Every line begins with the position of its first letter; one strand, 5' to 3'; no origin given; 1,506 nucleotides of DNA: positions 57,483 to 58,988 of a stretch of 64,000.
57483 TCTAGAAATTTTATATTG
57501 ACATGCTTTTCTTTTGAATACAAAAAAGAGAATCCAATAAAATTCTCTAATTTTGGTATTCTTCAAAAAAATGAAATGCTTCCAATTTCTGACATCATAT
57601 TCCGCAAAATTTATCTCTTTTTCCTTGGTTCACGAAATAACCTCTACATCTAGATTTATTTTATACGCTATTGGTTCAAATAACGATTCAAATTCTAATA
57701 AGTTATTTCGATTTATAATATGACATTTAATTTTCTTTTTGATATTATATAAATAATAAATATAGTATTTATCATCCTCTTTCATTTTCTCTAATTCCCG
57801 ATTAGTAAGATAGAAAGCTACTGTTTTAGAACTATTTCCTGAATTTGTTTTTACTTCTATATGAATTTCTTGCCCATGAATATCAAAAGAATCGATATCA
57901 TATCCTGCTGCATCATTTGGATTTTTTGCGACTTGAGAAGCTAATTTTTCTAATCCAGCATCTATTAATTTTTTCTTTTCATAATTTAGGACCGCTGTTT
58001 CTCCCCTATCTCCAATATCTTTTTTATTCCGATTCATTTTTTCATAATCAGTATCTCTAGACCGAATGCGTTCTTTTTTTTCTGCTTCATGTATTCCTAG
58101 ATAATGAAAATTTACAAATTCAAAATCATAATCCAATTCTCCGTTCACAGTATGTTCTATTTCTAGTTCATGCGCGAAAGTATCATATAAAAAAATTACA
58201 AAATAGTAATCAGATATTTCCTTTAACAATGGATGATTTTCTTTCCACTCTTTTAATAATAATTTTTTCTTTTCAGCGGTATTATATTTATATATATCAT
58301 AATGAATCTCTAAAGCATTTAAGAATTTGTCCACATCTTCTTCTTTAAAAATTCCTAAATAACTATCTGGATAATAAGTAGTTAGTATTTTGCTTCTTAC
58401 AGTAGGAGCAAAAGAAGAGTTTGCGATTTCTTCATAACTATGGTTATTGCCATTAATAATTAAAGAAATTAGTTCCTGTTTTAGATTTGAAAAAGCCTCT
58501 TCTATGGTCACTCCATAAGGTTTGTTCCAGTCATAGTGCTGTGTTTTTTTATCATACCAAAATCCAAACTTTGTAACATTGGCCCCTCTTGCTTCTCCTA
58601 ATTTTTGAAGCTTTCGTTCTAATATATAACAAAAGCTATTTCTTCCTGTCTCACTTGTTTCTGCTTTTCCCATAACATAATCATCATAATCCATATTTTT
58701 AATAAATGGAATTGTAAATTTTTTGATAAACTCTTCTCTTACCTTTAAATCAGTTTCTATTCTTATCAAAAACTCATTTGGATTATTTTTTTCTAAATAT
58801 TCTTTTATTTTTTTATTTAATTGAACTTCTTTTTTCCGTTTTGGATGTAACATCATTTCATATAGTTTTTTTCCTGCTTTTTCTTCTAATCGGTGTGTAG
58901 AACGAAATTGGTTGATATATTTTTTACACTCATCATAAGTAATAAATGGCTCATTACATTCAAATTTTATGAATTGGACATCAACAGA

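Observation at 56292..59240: Candidate defence islet: YhcG-like nuclease plus EVE-PD-(D/E)xK (DUF3883) fusion, a putative modification-dependent restriction enzyme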

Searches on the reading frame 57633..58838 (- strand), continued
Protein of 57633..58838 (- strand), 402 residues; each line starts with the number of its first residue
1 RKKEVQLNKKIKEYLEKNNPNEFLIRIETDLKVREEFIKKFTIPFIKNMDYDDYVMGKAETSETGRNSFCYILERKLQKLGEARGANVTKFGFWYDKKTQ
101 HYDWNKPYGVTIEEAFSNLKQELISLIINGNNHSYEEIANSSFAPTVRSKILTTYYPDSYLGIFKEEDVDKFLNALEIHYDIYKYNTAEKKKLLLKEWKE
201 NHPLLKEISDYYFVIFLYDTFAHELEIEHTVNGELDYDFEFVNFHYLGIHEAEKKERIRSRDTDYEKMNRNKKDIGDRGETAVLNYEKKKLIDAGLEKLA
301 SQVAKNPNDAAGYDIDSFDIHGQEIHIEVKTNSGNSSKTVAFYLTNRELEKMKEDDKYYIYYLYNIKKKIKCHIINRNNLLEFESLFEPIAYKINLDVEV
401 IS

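Call 93: search_protein_families(library=pfam, proteins=[L008:6206-8071:+, L008:11593-12201:+, L008:12785-14617:+, L009:8339-9169:+, L009:11800-13245:+, L009:13773-14897:+, L010:6435-8027:-, L010:12731-15613:+, L011:6385-8949:+, L011:12916-14562:+], max_evalue=0.0001)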
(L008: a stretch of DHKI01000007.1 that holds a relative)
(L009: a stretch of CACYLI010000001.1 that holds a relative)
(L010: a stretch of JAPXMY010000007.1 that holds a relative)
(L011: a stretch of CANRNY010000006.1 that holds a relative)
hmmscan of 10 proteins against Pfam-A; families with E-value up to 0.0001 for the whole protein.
L008:6206-8071:+ (622 aa): 3 families
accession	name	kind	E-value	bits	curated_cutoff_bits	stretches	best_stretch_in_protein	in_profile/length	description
PF02534.20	T4SS-DNA_transf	-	1.9e-65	222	20.1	1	161-570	38-439/468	Type IV secretory system Conjugative DNA transfer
PF12696.13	TraG-D_C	-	1.1e-32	113.1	22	1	435-555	2-125/126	TraM recognition site of TraD and TraG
PF10412.15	TrwB_AAD_bind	-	1.2e-21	77.5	20.5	1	167-569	15-381/387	Type IV secretion-system coupling protein DNA-binding domain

L008:11593-12201:+ (203 aa): 0 families

L008:12785-14617:+ (611 aa): 3 families
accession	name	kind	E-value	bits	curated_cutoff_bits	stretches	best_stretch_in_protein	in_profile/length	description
PF19044.6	P-loop_TraG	-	4.7e-15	55.6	25.8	1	233-575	19-343/413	TraG P-loop domain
PF12846.13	AAA_10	-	2e-11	44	27.5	1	234-289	15-70/362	AAA-like domain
PF01935.23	DUF87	-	1.2e-09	39.1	23.2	1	245-316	28-96/220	Helicase HerA, central domain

L009:8339-9169:+ (277 aa): 2 families
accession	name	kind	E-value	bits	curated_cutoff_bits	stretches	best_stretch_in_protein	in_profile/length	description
PF09524.15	Phg_2220_C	-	7.5e-17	61.6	27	1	177-246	1-72/73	Conserved phage C-terminus (Phg_2220_C)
PF09681.16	Phage_rep_org_N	-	8.2e-14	52.1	23.3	1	13-115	3-105/121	N-terminal phage replisome organiser (Phage_rep_org_N)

L009:11800-13245:+ (482 aa): 5 families
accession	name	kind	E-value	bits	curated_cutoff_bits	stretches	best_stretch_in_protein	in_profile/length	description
PF02384.22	N6_Mtase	-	9.1e-70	235.9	20.4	1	136-450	2-308/311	N-6 DNA Methylase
PF01170.24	UPF0020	-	1.8e-12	47.8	22.3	1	169-289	19-146/197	RMKL-like, methyltransferase domain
PF12161.14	HsdM_N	-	6.8e-11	43.4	24.5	1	6-128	2-134/135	HsdM N-terminal domain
PF20473.4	MmeI_Mtase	-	3.4e-07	30.1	27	1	173-241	14-84/259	MmeI, DNA-methyltransferase domain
PF07669.17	Eco57I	-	1.2e-06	29.2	25.3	1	237-354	39-171/171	Eco57I restriction-modification methylase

L009:13773-14897:+ (375 aa): 1 family
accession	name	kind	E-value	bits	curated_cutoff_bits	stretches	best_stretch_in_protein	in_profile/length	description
PF01420.25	Methylase_S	-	4.6e-26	92.5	22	2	7-159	5-165/168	Type I restriction modification DNA specificity domain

L010:6435-8027:- (531 aa): 1 family
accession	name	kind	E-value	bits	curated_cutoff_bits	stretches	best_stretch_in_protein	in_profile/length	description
PF00118.29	Cpn60_TCP1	-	4.2e-76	257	34.3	1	22-520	1-488/490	TCP-1/cpn60 chaperonin family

L010:12731-15613:+ (961 aa): 3 families
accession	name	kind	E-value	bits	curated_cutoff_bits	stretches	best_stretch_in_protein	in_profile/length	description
PF08367.16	M16C_assoc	-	6.1e-48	163.6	25.3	1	461-710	1-252/252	Peptidase M16C associated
PF22516.1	PreP_C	-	3.6e-37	128.1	27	1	774-943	1-171/173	PreP C-terminal domain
PF05193.26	Peptidase_M16_C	-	1.2e-25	90.9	23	1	205-386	2-179/181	Peptidase M16 inactive domain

L011:6385-8949:+ (855 aa): 5 families
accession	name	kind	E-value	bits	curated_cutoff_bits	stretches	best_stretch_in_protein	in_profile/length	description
PF07517.20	SecA_DEAD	-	1.6e-126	421.9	24.6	1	31-403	5-290/290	SecA DEAD-like domain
PF21090.3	P-loop_SecA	-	1.8e-80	269.8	27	2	418-518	1-101/205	SecA P-loop domain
PF07516.18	SecA_SW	-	4.1e-61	207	26.7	1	589-800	1-199/200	SecA Wing and Scaffold domain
PF01043.26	SecA_PP_bind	-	1.3e-41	142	23.5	1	252-359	2-110/110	SecA preprotein cross-linking domain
PF02810.21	SEC-C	-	1.8e-09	37.7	20.4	1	837-855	1-19/19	SEC-C motif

L011:12916-14562:+ (549 aa): 6 families
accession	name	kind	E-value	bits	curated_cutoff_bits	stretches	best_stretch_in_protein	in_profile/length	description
PF09334.17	tRNA-synt_1g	-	1.9e-135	452.1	20.1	1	6-397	1-391/391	tRNA synthetases class I (M)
PF00133.28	tRNA-synt_1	-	8.3e-29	101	22.7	2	9-253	28-255/414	tRNA synthetases class I (I, L, M and V)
PF01406.26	tRNA-synt_1e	-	1.1e-14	54.9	27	2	323-363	243-283/301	tRNA synthetases class I (C) catalytic domain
PF19303.5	Anticodon_3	-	3.6e-09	37.1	23.5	1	414-514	11-111/152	Anticodon binding domain of methionyl tRNA ligase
PF08264.19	Anticodon_1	-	1.6e-06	28.5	25.1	1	414-507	1-96/148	Anticodon-binding domain of tRNA ligase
PF01921.24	tRNA-synt_1f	-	1.3e-05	24.8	27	0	325-375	273-323/360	tRNA synthetases class I (K)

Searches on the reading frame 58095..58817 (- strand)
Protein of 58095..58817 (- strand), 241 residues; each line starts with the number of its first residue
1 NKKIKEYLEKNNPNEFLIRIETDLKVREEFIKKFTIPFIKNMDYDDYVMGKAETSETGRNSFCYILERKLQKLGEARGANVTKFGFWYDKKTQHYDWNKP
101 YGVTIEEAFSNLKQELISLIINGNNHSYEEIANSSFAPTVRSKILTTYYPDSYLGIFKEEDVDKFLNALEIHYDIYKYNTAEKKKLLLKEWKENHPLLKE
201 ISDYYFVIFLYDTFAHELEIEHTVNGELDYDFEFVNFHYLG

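Call 72: search_solved_structures(query=A4, max_evalue=10, show_alignments=2)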
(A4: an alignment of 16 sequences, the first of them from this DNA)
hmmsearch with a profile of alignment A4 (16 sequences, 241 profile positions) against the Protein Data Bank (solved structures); distinct sequences matched with E-value up to 10: 2.
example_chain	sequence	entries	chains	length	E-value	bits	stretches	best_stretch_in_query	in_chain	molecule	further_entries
4n2p_A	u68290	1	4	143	0.08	15.7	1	94-135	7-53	Protein archease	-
9ux7_C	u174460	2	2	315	0.54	13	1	125-202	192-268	Lamassu protein LmuA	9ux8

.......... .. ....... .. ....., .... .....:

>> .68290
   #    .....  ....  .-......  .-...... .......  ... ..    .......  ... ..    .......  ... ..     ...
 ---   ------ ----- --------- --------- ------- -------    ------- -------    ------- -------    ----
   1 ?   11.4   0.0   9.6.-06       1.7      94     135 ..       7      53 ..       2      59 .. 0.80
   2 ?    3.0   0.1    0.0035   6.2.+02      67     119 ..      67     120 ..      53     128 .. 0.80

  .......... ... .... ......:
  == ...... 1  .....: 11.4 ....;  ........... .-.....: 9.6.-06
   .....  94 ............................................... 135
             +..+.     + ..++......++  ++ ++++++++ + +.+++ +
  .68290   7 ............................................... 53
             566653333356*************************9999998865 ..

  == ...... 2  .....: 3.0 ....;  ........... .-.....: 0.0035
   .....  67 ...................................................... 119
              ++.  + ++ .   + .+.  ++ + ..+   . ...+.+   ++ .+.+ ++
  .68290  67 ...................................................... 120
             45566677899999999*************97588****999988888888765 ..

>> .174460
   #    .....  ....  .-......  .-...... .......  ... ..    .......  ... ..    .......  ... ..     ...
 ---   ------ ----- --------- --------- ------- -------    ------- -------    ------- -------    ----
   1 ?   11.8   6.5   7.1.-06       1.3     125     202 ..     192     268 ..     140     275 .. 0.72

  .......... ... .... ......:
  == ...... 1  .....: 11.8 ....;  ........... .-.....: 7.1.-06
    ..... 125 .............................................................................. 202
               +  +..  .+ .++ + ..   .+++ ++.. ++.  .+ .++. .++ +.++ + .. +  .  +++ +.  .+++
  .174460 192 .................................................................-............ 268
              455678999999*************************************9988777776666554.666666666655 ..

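Call 78: search_protein_representatives(alignment_id=A4)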
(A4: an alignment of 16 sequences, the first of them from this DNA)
Query: 16 sequences, 241 profile positions. Proteins with E-value up to 0.001 (for the whole library): 2411; up to 1e-10: 1677; up to 1e-30: 400. The best 150 are listed.
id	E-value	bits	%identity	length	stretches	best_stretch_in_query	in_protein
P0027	1.2e-95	336.1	-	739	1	2-240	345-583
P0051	4.4e-95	334.2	-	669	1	2-240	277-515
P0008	5.6e-93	327.3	-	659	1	4-240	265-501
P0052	6.8e-91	320.5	-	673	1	4-240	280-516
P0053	4.6e-90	317.8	-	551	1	1-241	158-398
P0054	1.3e-80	286.9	-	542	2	4-240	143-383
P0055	1.1e-77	277.3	-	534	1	4-240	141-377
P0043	2.6e-75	269.5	-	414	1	3-240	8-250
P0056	2.8e-70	253.0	-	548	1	9-240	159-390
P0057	1.3e-68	247.6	-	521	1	5-231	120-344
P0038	3.6e-68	246.1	-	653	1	4-240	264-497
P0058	3.8e-66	239.5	-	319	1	76-240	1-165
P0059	4.3e-66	239.3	-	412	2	3-236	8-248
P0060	5.0e-66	239.1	-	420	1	4-239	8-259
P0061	1.2e-65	237.9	-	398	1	9-231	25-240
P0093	2.1e-59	217.4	-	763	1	11-224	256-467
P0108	6.7e-58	212.5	-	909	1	18-230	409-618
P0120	4.7e-57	209.7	-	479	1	11-228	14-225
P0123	8.7e-57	208.9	-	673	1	9-230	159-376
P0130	2.0e-56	207.7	-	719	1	11-227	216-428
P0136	4.5e-56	206.5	-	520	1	18-231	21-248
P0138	5.4e-56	206.3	-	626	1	2-229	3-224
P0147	2.1e-55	204.4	-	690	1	4-222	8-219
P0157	1.9e-54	201.2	-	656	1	5-225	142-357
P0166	1.7e-53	198.1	-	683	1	6-220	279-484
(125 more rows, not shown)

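Call 80: search_protein_families(library=pfam, alignment_id=A5, max_evalue=0.001)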
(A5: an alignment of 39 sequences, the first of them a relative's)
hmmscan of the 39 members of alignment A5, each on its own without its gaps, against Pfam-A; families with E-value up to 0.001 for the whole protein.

A. member 1, P0051 (669 aa): 1 family
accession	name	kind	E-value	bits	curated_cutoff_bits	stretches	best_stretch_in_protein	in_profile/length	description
PF13020.12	NOV_C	-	5.5e-14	52.5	22.1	1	547-642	1-91/91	Protein NO VEIN, C-terminal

B. families by the number of members that match (of 39 scanned): 7 families
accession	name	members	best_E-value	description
PF13020.12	NOV_C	17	1.4e-17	Protein NO VEIN, C-terminal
PF01844.29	HNH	8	1.6e-08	HNH endonuclease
PF11907.13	DUF3427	1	1.4e-10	Domain of unknown function (DUF3427)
PF13391.12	HNH_2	1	0.00011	HNH endonuclease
PF25201.1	nSTAND6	1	0.00016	Novel STAND NTPase 6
PF07728.20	AAA_5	1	0.00022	AAA domain (dynein-related subfamily)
PF13191.12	AAA_16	1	0.00069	AAA ATPase domain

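Call 84: search_protein_families(library=pfam, proteins=[P0138, P0147, P0108, P0093, P0130, P0123, P0166, P0157, P0120, P0136], max_evalue=0.01)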
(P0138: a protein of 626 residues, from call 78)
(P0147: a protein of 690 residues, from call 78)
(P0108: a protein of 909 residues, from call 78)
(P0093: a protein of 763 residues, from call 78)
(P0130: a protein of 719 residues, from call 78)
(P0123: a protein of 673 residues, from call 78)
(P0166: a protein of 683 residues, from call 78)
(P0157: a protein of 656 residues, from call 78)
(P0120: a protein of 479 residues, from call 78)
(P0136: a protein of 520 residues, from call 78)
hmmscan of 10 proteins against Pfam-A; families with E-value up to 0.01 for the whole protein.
P0138 (626 aa): 1 family
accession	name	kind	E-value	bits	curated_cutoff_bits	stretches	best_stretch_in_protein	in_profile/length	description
PF07728.20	AAA_5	-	0.0099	16.3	22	0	350-465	2-96/139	AAA domain (dynein-related subfamily)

P0147 (690 aa): 4 families
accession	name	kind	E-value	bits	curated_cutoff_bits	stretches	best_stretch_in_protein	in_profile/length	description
PF25201.1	nSTAND6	-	0.00016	22.2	27.7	1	339-371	9-41/148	Novel STAND NTPase 6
PF07728.20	AAA_5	-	0.00022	21.7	22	1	351-507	2-127/139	AAA domain (dynein-related subfamily)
PF13191.12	AAA_16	-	0.00069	20.6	32.6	1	339-369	13-45/167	AAA ATPase domain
PF18041.7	MapZ_EC1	-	0.0019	19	33.1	0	238-294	6-63/129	MapZ extracellular domain 1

P0108 (909 aa): 1 family
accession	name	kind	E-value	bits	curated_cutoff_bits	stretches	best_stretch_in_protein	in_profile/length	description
PF01844.29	HNH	-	7.4e-05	23.3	21.4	1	832-871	11-45/47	HNH endonuclease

P0093 (763 aa): 1 family
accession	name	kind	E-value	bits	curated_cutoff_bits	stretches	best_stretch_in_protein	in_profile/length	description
PF01844.29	HNH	-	0.0034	17.9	21.4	1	685-723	12-45/47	HNH endonuclease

P0130 (719 aa): 2 families
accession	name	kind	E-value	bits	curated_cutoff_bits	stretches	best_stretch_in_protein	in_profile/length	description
PF11907.13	DUF3427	-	1.4e-10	41.4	27.7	1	7-129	126-247/280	Domain of unknown function (DUF3427)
PF01844.29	HNH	-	5.8e-05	23.6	21.4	1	644-683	12-46/47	HNH endonuclease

P0123 (673 aa): 1 family
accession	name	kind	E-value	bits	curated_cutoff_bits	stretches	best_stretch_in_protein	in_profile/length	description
PF01844.29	HNH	-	0.00014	22.4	21.4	1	589-627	12-45/47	HNH endonuclease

P0166 (683 aa): 1 family
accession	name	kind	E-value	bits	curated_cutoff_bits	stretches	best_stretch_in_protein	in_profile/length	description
PF13020.12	NOV_C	-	3.3e-16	59.5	22.1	1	554-656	1-90/91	Protein NO VEIN, C-terminal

P0157 (656 aa): 1 family
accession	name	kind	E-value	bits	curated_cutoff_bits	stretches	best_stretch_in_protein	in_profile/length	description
PF01844.29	HNH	-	1.9e-05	25.1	21.4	1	579-619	10-45/47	HNH endonuclease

P0120 (479 aa): 1 family
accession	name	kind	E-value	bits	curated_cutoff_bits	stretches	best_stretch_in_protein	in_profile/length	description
PF01844.29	HNH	-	4.3e-05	24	21.4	1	404-459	1-46/47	HNH endonuclease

P0136 (520 aa): 2 families
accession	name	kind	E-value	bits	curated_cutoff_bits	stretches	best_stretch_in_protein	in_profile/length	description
PF01844.29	HNH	-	0.001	19.6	21.4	1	443-481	12-45/47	HNH endonuclease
PF02022.25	Integrase_Zn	-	0.0014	19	22.6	1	448-476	8-36/38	Integrase Zinc binding domain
